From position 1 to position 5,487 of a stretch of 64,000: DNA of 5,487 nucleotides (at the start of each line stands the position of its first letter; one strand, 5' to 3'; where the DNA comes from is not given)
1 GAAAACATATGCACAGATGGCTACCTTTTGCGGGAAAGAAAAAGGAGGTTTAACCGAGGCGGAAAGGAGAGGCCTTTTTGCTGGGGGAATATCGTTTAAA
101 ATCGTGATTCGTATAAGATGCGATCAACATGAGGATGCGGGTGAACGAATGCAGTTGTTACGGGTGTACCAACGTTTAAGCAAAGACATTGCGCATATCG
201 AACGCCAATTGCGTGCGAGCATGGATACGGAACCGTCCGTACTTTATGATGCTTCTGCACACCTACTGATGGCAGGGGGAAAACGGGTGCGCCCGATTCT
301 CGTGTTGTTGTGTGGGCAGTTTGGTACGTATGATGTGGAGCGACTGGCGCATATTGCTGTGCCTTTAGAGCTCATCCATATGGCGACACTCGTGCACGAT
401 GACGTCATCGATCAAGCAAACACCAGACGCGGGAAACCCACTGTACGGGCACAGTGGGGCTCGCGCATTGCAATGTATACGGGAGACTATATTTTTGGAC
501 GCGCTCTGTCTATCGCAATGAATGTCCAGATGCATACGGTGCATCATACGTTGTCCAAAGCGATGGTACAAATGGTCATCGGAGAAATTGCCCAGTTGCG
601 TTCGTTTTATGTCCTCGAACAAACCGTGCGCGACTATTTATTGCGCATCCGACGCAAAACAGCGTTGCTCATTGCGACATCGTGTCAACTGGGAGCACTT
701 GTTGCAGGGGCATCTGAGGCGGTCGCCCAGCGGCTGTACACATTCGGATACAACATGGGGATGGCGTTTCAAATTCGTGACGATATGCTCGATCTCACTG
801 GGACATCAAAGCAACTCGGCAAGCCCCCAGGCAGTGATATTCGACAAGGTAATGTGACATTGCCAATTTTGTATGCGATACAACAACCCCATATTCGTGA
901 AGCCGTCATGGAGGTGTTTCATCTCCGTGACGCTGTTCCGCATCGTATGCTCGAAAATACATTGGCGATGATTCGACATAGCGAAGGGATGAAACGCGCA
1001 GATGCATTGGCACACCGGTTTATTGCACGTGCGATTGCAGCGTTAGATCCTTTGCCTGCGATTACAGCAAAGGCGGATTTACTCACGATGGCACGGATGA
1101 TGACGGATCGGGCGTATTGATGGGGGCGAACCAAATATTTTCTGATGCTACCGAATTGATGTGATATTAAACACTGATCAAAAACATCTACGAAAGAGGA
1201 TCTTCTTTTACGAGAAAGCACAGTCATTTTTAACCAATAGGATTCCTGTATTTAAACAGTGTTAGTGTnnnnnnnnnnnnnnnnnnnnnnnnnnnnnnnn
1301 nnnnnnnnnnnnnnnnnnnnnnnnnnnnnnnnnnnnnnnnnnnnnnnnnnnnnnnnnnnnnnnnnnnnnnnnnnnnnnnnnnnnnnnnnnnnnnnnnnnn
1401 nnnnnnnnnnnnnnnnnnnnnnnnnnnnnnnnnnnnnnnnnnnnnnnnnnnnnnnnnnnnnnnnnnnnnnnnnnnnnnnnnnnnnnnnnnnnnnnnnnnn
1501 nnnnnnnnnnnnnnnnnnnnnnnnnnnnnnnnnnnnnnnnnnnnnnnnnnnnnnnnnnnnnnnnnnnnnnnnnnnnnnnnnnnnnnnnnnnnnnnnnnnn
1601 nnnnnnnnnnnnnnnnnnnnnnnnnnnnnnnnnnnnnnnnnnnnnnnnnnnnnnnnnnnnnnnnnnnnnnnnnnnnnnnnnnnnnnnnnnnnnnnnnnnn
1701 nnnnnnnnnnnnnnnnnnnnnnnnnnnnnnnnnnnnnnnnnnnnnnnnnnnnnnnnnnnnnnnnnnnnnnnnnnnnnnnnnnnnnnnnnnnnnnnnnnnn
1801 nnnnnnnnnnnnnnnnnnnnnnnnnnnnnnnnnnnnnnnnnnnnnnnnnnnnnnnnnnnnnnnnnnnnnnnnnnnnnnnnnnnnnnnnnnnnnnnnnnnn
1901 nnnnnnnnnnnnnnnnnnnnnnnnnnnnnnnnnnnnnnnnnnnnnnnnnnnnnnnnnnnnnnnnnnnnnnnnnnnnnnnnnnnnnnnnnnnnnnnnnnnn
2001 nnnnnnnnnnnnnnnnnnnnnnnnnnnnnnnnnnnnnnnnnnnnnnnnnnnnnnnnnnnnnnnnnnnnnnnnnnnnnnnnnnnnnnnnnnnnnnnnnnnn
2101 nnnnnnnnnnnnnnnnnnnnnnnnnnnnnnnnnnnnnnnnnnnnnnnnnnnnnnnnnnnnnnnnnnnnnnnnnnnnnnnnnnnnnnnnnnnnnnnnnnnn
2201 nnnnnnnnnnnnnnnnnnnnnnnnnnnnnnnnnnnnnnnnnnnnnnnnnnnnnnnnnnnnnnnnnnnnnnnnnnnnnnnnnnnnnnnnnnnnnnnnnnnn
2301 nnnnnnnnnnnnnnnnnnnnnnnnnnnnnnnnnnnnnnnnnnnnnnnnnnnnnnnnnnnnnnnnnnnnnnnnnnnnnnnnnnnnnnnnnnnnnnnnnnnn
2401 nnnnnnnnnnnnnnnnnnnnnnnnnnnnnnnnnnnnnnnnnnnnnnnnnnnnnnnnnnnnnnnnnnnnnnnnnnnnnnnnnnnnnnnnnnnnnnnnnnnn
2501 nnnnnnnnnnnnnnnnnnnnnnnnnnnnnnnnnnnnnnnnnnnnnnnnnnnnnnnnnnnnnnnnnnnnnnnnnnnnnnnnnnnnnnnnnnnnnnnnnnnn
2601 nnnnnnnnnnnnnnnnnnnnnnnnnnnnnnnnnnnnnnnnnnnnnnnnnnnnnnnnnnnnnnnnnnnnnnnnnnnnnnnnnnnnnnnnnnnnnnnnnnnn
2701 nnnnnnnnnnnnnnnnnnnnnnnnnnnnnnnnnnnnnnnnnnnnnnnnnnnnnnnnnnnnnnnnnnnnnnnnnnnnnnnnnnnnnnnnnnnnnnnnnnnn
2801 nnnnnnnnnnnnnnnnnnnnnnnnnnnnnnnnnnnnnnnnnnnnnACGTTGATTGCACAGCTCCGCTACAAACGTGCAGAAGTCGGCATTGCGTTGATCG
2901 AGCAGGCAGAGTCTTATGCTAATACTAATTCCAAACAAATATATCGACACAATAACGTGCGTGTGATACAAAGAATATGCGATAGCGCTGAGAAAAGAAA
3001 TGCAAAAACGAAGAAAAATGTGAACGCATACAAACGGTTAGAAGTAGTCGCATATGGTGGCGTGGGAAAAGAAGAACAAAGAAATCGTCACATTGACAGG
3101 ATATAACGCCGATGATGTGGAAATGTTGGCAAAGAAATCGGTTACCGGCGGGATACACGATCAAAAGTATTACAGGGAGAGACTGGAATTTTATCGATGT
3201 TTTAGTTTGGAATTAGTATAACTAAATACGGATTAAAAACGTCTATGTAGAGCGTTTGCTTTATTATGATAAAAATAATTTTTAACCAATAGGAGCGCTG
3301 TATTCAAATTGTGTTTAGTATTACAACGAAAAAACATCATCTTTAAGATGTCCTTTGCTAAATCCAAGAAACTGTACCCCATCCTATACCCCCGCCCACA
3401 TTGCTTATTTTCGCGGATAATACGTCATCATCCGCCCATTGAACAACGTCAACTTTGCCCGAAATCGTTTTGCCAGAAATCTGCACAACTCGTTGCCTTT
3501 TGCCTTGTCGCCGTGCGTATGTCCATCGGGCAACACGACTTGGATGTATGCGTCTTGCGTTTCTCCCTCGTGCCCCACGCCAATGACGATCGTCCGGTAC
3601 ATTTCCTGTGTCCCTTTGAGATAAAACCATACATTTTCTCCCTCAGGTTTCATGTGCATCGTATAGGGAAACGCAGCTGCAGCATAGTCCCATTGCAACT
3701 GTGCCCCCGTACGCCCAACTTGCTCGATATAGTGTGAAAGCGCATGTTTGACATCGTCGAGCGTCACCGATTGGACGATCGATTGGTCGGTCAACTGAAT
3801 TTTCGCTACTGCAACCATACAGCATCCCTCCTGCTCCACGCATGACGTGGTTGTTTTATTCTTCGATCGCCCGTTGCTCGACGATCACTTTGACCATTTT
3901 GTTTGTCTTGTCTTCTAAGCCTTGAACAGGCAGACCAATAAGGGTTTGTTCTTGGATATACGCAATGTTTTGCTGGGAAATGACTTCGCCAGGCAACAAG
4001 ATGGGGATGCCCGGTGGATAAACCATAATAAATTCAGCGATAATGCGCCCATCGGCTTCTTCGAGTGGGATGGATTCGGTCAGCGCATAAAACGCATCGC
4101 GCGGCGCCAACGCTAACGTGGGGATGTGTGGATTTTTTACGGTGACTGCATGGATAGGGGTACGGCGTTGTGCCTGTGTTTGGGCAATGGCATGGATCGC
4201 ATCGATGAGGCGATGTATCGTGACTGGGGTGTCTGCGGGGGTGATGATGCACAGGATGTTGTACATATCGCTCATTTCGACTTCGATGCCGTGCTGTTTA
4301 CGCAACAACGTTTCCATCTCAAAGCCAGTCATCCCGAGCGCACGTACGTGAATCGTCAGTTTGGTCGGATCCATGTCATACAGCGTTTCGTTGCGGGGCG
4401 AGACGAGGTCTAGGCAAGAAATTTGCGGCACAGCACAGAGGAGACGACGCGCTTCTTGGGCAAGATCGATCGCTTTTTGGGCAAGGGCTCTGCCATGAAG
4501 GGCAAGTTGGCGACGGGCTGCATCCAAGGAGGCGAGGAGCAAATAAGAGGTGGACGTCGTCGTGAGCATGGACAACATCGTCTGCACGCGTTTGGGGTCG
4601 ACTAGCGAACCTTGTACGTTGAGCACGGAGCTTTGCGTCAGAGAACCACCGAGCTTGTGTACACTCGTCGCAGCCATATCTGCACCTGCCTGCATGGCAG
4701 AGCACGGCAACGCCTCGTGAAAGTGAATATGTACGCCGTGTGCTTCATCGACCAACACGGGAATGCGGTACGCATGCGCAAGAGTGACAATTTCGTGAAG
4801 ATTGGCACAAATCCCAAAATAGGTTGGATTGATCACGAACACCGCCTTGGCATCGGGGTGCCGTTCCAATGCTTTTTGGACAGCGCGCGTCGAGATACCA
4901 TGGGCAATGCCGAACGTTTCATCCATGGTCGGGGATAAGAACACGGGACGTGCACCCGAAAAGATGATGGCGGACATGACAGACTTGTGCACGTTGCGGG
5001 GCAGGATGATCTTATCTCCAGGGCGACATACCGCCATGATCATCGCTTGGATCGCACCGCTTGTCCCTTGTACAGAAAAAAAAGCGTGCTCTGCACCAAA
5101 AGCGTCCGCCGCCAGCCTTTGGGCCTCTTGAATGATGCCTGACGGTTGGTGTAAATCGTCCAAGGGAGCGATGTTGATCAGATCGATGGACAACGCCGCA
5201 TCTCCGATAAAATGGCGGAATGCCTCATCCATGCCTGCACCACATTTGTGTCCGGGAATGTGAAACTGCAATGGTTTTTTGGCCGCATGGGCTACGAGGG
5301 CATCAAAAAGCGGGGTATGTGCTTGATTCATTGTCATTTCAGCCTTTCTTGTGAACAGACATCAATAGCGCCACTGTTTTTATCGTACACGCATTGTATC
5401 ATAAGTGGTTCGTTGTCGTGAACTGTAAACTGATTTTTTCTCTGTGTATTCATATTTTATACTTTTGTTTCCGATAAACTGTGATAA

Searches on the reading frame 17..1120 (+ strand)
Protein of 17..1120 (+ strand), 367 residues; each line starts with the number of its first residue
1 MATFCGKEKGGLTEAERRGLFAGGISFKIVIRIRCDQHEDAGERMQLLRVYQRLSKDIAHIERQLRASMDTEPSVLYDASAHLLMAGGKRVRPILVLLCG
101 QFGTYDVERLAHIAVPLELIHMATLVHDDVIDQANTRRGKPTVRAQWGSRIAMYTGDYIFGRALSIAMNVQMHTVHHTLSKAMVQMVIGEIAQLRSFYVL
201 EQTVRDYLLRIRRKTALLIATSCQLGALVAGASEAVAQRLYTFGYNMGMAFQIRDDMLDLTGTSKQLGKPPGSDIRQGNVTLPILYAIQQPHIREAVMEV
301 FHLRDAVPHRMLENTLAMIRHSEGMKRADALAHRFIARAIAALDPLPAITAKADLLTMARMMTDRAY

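Call 55: search_protein_families(library=pfam, proteins=[window:17-1120:+], max_evalue=0.00001)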
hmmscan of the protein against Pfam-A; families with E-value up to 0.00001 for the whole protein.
window:17-1120:+ (367 aa): 1 family
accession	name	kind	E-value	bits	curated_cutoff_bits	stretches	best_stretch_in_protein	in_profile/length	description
PF00348.22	polyprenyl_synt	-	3.2e-69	233.4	27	1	75-302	3-235/251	Polyprenyl synthetase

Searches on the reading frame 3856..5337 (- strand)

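Call 55: search_protein_families(library=pfam, proteins=[window:3856-5337:-], max_evalue=0.00001)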
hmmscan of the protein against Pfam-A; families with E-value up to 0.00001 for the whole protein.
window:3856-5337:- (493 aa): 6 families
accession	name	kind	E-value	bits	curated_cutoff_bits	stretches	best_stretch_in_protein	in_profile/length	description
PF01276.26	OKR_DC_1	-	7.1e-104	348.3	27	1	8-370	1-414/417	Orn/Lys/Arg decarboxylase, major domain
PF03711.20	OKR_DC_1_C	-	1.3e-13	51.8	24.2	1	372-462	15-108/132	Orn/Lys/Arg decarboxylase, C-terminal domain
PF00155.27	Aminotran_1_2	-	3.7e-10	40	19.7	1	65-204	40-192/361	Aminotransferase class I and II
PF01041.23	DegT_DnrJ_EryC1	-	1.7e-09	37.8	19.8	1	76-208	33-156/360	DegT/DnrJ/EryC1/StrS aminotransferase family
PF01212.27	Beta_elim_lyase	-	5.3e-08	33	27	1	68-291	33-236/288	Beta-eliminating lyase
PF00266.25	Aminotran_5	-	2.9e-07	30.2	21.5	1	68-231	44-204/371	Aminotransferase class-V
